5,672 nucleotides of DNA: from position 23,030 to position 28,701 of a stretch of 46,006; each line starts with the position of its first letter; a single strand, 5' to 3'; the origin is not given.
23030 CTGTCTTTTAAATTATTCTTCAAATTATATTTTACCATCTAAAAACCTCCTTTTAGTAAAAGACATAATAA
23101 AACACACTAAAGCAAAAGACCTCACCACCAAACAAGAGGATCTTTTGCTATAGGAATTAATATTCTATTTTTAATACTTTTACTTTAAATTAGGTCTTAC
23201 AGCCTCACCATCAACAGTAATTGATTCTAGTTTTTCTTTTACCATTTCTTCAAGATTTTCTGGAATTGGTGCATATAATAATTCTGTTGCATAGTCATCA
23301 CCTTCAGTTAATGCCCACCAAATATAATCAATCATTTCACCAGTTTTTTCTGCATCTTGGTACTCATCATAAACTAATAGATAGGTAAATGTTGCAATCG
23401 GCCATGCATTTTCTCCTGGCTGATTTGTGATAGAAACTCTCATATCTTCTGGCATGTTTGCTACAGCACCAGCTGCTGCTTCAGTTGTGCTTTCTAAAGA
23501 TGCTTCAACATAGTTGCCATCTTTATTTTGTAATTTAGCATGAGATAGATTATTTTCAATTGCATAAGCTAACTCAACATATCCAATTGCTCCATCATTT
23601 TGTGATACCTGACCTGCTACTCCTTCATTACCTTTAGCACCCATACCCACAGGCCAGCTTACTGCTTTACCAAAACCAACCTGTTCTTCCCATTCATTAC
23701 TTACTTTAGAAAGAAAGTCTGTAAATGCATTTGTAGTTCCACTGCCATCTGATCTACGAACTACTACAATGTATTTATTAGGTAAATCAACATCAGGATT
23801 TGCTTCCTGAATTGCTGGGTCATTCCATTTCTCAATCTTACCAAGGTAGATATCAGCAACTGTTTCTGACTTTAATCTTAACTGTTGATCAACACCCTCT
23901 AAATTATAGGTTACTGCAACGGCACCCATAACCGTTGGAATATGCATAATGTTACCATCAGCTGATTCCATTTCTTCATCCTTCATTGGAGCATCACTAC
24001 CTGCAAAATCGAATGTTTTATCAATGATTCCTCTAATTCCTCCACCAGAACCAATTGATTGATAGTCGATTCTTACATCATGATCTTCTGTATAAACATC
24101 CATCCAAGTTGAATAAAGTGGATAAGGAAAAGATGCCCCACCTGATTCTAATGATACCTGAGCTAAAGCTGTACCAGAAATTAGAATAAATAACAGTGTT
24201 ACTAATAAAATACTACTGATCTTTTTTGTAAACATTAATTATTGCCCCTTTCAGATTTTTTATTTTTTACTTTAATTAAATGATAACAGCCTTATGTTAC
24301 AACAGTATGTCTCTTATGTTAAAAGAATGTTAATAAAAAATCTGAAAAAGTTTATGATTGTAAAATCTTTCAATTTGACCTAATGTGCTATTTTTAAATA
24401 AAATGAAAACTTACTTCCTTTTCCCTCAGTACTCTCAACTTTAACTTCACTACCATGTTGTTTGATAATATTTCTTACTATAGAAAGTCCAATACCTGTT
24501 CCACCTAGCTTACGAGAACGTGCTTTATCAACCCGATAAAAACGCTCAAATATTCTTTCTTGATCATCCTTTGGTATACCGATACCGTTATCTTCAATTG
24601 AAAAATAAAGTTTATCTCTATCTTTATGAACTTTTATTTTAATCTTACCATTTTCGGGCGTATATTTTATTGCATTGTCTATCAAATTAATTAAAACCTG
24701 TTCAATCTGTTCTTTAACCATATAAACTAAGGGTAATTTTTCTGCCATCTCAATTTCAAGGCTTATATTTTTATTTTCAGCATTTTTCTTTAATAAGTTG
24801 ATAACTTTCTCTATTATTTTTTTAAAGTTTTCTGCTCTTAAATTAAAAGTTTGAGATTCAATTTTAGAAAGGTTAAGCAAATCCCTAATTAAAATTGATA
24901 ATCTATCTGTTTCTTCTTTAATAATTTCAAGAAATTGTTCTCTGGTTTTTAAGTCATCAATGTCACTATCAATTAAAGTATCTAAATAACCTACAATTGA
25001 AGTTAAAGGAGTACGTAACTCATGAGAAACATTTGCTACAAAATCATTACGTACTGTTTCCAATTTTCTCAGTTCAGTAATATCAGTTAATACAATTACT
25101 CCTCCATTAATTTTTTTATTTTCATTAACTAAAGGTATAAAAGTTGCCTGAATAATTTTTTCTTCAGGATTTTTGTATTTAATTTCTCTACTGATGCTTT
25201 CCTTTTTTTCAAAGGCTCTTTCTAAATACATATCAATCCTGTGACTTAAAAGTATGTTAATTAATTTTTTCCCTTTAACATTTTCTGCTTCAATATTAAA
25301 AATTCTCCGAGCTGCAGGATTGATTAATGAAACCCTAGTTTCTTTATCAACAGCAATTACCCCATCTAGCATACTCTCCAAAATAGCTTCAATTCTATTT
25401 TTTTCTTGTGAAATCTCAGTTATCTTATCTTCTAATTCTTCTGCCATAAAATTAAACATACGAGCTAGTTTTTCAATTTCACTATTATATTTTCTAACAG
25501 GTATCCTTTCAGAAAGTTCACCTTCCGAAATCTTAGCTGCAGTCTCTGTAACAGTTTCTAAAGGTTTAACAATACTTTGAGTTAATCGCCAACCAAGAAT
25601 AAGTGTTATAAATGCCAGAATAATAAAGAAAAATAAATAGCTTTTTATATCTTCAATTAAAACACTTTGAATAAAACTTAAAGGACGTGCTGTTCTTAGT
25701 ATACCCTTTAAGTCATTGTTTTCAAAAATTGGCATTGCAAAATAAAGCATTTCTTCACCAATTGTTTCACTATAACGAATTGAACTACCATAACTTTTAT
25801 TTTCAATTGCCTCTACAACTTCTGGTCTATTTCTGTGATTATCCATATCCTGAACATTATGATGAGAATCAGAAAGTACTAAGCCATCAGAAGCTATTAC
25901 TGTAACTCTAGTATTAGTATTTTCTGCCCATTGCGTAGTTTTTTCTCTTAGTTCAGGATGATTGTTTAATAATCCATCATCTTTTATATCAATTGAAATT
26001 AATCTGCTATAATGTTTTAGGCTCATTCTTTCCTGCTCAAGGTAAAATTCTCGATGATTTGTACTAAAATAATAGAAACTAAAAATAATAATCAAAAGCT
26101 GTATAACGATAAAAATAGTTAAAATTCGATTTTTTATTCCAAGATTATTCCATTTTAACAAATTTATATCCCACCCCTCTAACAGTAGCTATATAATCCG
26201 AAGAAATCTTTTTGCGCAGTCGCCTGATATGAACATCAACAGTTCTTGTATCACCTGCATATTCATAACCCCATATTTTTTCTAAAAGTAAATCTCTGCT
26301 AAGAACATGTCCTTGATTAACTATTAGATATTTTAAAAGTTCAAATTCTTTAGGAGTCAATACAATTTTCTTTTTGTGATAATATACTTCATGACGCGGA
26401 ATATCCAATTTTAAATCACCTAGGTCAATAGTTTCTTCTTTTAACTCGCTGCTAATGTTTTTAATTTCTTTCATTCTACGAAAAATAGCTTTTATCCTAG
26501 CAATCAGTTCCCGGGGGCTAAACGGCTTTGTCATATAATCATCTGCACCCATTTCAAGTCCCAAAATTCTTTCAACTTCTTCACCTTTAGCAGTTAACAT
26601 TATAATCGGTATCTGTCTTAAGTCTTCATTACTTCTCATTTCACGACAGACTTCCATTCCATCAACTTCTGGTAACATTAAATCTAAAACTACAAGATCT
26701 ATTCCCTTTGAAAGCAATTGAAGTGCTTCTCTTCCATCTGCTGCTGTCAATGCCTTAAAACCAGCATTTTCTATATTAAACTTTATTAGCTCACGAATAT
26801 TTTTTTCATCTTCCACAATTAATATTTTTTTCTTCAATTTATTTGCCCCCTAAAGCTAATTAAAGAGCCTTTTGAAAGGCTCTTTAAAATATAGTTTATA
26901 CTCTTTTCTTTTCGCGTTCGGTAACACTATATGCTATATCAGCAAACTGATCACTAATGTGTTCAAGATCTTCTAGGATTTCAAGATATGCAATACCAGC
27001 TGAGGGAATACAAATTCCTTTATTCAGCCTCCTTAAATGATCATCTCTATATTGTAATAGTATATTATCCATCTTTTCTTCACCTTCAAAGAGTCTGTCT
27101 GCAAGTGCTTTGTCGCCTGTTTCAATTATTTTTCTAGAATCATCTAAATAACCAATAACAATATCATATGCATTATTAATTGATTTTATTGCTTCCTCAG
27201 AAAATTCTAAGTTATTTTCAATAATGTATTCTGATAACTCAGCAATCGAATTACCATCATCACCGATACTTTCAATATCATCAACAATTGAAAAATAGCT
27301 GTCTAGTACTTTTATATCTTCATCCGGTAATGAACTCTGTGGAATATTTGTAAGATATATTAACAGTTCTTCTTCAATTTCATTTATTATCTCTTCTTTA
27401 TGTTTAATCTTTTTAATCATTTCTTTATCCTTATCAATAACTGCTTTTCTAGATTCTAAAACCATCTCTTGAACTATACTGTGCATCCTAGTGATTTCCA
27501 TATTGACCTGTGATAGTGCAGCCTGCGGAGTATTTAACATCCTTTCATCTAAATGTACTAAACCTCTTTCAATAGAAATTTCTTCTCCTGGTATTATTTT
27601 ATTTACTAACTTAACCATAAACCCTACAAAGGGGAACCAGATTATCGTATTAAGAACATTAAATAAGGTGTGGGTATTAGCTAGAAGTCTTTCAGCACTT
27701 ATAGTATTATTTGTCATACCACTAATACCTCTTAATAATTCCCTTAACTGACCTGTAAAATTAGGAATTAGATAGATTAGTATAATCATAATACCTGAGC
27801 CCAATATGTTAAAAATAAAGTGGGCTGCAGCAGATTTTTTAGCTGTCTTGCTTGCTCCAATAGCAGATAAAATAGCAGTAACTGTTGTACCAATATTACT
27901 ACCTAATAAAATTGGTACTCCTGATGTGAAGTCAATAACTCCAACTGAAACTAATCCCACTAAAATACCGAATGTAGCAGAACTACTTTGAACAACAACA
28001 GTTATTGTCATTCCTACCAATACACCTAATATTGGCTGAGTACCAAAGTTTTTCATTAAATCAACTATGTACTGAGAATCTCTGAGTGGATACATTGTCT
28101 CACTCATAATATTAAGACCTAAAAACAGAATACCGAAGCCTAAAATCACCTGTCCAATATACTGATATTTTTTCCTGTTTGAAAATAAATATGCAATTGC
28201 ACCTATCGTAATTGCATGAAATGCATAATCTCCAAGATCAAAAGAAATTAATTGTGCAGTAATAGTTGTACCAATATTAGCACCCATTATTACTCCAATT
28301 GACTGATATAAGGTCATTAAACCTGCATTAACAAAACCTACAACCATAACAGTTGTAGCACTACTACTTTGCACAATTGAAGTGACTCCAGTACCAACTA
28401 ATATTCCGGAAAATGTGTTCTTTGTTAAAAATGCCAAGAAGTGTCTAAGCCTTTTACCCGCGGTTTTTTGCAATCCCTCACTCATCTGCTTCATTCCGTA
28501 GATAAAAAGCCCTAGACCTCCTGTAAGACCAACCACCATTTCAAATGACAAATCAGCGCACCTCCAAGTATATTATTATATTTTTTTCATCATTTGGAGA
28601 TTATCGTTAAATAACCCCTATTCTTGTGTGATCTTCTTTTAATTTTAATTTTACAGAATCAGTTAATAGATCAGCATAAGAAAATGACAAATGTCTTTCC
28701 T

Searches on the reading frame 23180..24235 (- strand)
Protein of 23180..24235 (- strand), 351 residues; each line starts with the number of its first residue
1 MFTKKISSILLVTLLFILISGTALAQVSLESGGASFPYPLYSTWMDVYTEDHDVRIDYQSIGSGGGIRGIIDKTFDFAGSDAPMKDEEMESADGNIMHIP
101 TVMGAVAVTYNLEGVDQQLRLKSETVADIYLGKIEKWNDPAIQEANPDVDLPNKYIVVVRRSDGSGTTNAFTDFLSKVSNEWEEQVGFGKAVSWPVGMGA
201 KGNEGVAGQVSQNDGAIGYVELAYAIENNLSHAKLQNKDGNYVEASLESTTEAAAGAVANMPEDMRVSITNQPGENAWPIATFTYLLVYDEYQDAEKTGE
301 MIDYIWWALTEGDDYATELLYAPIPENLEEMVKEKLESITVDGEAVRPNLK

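Call 52: search_protein_families(library=pfam, proteins=[window:23180-24235:-], max_evalue=0.00001)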
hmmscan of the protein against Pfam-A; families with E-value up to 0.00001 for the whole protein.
window:23180-24235:- (351 aa): 3 families
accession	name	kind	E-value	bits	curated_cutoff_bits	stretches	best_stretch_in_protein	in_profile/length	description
PF12849.12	PBP_like_2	-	4.8e-39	135.2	27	1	23-305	4-260/267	PBP superfamily domain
PF01547.30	SBP_bac_1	-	6.8e-15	56.3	26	1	29-296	4-292/307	Bacterial extracellular solute-binding protein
PF12727.12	PBP_like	-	6.9e-06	25.8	27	0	51-230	8-161/193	PBP superfamily domain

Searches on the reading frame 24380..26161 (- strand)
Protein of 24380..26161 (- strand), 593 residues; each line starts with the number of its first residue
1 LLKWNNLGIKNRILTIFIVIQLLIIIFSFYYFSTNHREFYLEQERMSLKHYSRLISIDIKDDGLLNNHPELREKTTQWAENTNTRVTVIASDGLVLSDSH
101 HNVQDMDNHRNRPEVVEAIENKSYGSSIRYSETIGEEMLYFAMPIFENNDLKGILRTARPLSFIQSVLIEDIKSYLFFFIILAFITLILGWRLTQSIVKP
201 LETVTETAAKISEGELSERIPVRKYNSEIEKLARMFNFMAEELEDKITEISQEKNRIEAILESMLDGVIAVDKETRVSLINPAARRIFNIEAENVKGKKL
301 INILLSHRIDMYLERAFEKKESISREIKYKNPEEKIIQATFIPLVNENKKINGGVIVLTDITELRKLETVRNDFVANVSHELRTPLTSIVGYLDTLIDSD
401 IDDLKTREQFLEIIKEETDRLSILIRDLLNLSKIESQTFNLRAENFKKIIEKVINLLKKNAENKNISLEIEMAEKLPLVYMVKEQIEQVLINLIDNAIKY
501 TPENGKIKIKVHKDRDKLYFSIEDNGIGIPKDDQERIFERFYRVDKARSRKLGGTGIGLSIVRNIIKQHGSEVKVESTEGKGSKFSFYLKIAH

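Call 52: search_protein_families(library=pfam, proteins=[window:24380-26161:-], max_evalue=0.00001)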
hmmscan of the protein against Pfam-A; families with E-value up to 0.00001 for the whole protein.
window:24380-26161:- (593 aa): 11 families
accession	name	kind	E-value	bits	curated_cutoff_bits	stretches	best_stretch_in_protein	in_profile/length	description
PF02518.31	HATPase_c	-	7.2e-35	120.2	26.4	1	483-591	3-109/111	Histidine kinase-, DNA gyrase B-, and HSP90-like ATPase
PF00512.31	HisKA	-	7.8e-21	74.3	26.9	1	371-436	2-65/66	His Kinase A (phospho-acceptor) domain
PF08448.16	PAS_4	-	8.4e-12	45.7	23.1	1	261-365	1-109/110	PAS fold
PF00672.30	HAMP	-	1.5e-11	44.9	25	1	193-245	2-53/53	HAMP domain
PF00989.32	PAS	-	1.9e-10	41.2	22.6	1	256-361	2-113/113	PAS fold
PF13426.13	PAS_9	-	3.2e-09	37.4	27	1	266-363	2-103/103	PAS domain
PF13596.12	PAS_10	-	1.1e-07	32.8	22.1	1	258-362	2-106/106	PAS domain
PF13589.12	HATPase_c_3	-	1.4e-07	32.1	25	1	486-560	3-78/137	Histidine kinase-, DNA gyrase B-, and HSP90-like ATPase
PF14501.12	HATPase_c_5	-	9.3e-07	29.2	22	1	485-580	5-93/102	GHKL domain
PF13188.13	PAS_8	-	2e-06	27.9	21.8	1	255-304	1-47/65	PAS domain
PF16736.11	sCache_like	-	6.4e-06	26.9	27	1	44-153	7-110/117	Single Cache-like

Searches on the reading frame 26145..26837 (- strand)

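Call 52: search_protein_families(library=pfam, proteins=[window:26145-26837:-], max_evalue=0.00001)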
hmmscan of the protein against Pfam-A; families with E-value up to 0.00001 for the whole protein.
window:26145-26837:- (230 aa): 2 families
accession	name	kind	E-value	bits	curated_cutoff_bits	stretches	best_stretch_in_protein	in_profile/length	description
PF00072.30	Response_reg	-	5.9e-30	104.1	30.2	1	5-116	1-111/111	Response regulator receiver domain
PF00486.34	Trans_reg_C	-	5e-29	100.6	26.2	1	156-226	2-77/77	Transcriptional regulatory protein, C terminal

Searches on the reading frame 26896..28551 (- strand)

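Call 52: search_protein_families(library=pfam, proteins=[window:26896-28551:-], max_evalue=0.00001)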
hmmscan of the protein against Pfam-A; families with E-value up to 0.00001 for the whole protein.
window:26896-28551:- (551 aa): 2 families
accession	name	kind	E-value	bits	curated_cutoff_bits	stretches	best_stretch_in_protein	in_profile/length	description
PF02690.20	Na_Pi_cotrans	-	8.8e-72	240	29.1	2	15-150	1-136/137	Na+/Pi-cotransporter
PF01895.24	PhoU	-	5.2e-22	78.5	23.5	2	353-439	1-88/89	PhoU domain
